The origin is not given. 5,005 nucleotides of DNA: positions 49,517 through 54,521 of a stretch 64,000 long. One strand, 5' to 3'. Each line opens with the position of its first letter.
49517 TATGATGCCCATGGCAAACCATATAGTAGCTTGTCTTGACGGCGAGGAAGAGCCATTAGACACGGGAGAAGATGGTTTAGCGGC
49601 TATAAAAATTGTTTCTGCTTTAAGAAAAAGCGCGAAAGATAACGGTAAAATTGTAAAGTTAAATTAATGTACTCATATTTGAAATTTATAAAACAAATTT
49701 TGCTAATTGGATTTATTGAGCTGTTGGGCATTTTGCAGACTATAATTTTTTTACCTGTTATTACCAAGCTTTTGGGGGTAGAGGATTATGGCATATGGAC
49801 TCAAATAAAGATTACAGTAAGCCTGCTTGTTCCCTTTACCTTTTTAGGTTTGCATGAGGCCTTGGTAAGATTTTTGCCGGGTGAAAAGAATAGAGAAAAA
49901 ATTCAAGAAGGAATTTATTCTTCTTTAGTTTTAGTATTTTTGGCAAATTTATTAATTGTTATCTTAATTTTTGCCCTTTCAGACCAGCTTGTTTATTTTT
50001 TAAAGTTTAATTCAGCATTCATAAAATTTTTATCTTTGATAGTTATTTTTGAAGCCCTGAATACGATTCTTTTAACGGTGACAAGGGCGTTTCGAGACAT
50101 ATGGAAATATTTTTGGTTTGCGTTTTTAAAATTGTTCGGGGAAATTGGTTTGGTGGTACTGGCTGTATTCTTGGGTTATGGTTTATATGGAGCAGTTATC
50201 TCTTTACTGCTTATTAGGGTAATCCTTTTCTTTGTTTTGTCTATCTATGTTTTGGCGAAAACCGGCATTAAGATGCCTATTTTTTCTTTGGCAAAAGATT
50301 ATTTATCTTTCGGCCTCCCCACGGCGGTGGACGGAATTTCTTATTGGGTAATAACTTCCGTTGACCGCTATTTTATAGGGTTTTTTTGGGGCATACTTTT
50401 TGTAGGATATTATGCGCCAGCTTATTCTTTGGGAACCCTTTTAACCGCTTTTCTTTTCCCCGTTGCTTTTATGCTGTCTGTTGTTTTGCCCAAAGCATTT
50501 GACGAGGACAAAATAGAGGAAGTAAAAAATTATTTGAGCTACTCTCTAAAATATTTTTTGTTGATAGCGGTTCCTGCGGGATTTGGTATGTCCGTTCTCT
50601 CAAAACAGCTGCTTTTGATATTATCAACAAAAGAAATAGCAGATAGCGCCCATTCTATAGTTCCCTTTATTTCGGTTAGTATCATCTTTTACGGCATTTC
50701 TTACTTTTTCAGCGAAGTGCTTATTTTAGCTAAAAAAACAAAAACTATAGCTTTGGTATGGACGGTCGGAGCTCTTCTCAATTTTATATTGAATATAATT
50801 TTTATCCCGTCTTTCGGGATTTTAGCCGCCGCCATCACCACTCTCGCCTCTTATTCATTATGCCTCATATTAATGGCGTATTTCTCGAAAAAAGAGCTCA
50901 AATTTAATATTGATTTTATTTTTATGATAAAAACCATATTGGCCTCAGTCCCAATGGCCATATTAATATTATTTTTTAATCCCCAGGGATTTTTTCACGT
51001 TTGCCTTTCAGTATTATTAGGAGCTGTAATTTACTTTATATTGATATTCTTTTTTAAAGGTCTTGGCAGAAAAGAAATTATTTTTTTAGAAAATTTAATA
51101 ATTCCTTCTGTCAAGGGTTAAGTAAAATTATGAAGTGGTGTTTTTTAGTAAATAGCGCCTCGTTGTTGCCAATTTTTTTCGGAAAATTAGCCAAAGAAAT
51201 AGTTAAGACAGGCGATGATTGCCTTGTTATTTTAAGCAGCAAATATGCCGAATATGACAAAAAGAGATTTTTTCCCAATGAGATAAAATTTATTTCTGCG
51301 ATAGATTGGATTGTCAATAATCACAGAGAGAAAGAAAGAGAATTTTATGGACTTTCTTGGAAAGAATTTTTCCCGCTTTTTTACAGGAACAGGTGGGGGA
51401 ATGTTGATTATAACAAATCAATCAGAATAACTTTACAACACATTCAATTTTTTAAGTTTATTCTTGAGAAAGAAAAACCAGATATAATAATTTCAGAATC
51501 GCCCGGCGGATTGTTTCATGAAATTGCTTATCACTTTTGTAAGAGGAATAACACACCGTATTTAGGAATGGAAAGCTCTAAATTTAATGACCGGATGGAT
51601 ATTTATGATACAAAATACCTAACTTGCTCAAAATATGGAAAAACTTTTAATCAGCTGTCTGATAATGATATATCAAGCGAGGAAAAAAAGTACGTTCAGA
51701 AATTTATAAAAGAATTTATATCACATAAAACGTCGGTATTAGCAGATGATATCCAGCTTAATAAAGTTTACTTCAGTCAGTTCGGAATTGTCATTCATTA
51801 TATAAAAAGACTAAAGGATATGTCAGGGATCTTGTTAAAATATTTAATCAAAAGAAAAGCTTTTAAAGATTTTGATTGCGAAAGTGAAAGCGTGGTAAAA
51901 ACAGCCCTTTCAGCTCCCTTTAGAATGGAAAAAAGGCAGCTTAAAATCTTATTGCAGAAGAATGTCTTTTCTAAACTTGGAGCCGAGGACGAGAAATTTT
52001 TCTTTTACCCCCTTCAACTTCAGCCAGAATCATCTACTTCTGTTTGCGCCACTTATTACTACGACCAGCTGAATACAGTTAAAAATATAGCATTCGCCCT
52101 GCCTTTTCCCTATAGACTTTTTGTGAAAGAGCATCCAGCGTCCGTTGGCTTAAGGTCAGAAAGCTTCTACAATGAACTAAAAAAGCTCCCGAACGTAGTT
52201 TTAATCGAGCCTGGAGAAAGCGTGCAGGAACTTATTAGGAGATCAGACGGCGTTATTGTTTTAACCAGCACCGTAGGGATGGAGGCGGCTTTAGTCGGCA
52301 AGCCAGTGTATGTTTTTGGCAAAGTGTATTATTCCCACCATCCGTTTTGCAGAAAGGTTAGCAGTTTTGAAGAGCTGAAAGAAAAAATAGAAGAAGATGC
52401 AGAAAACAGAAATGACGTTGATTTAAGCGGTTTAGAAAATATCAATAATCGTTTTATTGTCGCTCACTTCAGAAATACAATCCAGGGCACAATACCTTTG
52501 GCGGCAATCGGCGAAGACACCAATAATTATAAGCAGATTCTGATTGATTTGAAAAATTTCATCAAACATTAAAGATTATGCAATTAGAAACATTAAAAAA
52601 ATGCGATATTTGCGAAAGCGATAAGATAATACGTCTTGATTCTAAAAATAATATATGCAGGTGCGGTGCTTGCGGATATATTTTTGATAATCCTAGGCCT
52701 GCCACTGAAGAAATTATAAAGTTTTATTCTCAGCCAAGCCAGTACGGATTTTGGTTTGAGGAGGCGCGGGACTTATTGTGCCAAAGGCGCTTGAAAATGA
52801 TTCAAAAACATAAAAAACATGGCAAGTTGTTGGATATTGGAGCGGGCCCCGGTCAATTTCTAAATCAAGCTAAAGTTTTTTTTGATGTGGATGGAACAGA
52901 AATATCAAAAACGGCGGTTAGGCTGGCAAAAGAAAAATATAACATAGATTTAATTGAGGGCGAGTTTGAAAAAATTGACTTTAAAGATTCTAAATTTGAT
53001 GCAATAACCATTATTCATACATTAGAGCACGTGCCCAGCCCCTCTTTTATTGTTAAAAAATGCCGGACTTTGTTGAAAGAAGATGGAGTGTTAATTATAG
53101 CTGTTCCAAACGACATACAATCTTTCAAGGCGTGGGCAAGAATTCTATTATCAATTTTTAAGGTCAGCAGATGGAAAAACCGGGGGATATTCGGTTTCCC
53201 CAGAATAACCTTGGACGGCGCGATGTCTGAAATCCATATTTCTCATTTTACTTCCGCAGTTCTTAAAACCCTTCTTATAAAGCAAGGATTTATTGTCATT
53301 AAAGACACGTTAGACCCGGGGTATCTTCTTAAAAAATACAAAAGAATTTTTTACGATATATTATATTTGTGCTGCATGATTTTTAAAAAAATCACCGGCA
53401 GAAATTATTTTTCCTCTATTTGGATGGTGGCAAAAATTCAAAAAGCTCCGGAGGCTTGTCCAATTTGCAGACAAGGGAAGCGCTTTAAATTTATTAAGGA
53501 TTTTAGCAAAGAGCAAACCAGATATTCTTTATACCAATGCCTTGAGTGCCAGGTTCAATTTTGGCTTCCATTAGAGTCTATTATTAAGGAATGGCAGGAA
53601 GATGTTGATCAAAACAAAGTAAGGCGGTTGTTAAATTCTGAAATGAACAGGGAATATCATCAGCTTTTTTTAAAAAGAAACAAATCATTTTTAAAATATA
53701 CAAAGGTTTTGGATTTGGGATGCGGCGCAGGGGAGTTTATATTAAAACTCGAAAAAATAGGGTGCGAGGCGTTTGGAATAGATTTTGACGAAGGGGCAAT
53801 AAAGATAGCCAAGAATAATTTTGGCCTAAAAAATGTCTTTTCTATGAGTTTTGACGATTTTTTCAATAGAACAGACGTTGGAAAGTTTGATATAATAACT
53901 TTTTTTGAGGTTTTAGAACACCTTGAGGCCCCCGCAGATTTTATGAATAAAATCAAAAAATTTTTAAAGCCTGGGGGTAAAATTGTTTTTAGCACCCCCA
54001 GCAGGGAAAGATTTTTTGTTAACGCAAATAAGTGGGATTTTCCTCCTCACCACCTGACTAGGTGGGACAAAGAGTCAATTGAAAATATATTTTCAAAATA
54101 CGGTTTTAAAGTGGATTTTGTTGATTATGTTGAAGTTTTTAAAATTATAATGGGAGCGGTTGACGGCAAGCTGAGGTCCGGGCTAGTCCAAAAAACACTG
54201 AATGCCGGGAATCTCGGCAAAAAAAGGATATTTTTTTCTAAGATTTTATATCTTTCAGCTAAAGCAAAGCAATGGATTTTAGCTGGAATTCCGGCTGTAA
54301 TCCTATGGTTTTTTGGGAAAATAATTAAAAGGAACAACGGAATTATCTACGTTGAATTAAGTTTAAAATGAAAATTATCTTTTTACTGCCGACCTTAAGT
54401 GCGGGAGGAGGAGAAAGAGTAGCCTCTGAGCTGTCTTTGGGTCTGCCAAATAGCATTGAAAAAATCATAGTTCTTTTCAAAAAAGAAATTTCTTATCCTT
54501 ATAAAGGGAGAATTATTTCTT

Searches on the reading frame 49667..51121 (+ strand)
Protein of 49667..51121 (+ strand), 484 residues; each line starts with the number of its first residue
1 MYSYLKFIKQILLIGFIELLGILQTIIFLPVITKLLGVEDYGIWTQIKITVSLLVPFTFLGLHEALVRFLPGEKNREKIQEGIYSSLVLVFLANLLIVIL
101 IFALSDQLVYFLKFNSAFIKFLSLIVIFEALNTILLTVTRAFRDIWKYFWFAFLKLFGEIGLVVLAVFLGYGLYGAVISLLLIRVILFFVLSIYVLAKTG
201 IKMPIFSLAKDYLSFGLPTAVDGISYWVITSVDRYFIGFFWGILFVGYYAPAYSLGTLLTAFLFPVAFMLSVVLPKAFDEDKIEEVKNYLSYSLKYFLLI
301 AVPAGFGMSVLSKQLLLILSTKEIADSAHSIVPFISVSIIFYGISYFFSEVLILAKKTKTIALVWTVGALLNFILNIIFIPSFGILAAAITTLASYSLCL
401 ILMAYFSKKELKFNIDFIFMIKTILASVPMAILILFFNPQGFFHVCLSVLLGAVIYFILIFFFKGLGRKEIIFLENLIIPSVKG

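Call 9: search_protein_families(library=pfam, proteins=[window:49667-51121:+], max_evalue=0.001)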
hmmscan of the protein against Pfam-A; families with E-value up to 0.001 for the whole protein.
window:49667-51121:+ (484 aa): 4 families
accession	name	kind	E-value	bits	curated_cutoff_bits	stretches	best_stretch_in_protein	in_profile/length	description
PF13440.11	Polysacc_synt_3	-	4.6e-16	59.4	23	1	31-323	1-287/293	Polysaccharide biosynthesis protein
PF01554.23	MatE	-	8.5e-13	48.7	24.9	1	218-378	1-161/161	MatE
PF01943.22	Polysacc_synt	-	1.7e-11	44.5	28.2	1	9-267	3-262/274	Polysaccharide biosynthesis protein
PF03023.19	MurJ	-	0.00038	19.6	27.4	1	84-432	57-424/451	Lipid II flippase MurJ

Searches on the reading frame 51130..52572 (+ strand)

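Call 9: search_protein_families(library=pfam, proteins=[window:51130-52572:+], max_evalue=0.001)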
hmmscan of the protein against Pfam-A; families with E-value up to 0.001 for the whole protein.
window:51130-52572:+ (480 aa): 1 family
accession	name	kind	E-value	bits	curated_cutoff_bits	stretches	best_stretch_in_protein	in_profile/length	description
PF05159.20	Capsule_synth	-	9.2e-14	52.1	20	1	282-403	139-268/310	Capsule polysaccharide biosynthesis protein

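Call 63: search_protein_families(library=ncbifam, proteins=[window:51130-52572:+], max_evalue=1e-8)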
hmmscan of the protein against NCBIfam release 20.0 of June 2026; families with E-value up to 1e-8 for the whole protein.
window:51130-52572:+ (480 aa): 1 family
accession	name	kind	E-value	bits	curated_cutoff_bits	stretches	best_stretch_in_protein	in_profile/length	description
NF046086.1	BFO_1060_trans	domain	2.7e-14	53.1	200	1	330-444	223-342/365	BFO_1060 family glycosyltransferase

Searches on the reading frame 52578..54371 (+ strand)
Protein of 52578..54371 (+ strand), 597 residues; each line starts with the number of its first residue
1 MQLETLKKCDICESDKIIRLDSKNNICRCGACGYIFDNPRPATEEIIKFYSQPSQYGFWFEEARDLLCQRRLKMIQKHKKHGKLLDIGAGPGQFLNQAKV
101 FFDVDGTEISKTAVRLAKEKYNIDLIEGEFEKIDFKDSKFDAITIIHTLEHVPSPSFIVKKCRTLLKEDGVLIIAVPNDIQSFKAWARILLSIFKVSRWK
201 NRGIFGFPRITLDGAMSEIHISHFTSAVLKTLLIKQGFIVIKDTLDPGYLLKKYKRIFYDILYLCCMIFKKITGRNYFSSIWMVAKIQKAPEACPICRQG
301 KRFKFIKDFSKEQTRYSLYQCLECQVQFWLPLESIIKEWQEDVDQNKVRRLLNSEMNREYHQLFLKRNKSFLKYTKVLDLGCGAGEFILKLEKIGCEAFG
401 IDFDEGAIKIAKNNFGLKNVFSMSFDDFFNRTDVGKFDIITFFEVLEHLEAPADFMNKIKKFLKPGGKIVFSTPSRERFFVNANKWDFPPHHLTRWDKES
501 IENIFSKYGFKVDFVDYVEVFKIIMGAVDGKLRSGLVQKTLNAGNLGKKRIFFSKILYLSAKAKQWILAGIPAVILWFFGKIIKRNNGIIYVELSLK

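Call 11: search_protein_families(library=pfam, proteins=[window:52578-54371:+], max_evalue=0.001)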
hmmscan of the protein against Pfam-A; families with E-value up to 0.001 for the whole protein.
window:52578-54371:+ (597 aa): 17 families
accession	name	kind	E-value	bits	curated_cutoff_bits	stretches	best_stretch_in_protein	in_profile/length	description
PF13489.12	Methyltransf_23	-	9.9e-48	162.4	27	2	354-512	7-161/164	Methyltransferase domain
PF08241.18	Methyltransf_11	-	3.8e-36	124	21.2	2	85-174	1-95/95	Methyltransferase domain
PF13847.12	Methyltransf_31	-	5.9e-35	120.5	27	2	375-478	5-116/145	Methyltransferase domain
PF13649.12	Methyltransf_25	-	4.1e-29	101.6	27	2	85-170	2-97/97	Methyltransferase domain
PF08242.18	Methyltransf_12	-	4.7e-28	98.2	30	2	378-469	1-98/98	Methyltransferase domain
PF05219.18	DREV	-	4.8e-14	52.5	26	2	77-176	91-188/265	DREV methyltransferase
PF02353.26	CMAS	-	2.5e-10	40.6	27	1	81-176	63-166/273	Mycolic acid cyclopropane synthetase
PF01209.24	Ubie_methyltran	-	4e-10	39.9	20.1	1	74-174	41-151/233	ubiE/COQ5 methyltransferase family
PF05175.20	MTS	-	7.1e-10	39.2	23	1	373-470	31-137/170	Methyltransferase small domain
PF07021.18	MetW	-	1.7e-09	38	21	0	375-472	15-108/193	Methionine biosynthesis protein MetW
PF06325.19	PrmA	-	8.8e-09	35.7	22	1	373-472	161-259/296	Ribosomal protein L11 methyltransferase (PrmA)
PF05891.18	Methyltransf_PK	-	9e-06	25.8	27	0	408-512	96-196/218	AdoMet dependent proline di-methyltransferase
PF01728.25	FtsJ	-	3.5e-05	24.2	24.1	0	365-439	19-94/181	FtsJ-like methyltransferase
PF05401.17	NodS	-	0.00013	22.3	24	0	347-474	17-147/201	Nodulation protein S (NodS)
PF08003.17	Methyltransf_9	-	0.00015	21.3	23.8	0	367-473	109-219/315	Protein of unknown function (DUF1698)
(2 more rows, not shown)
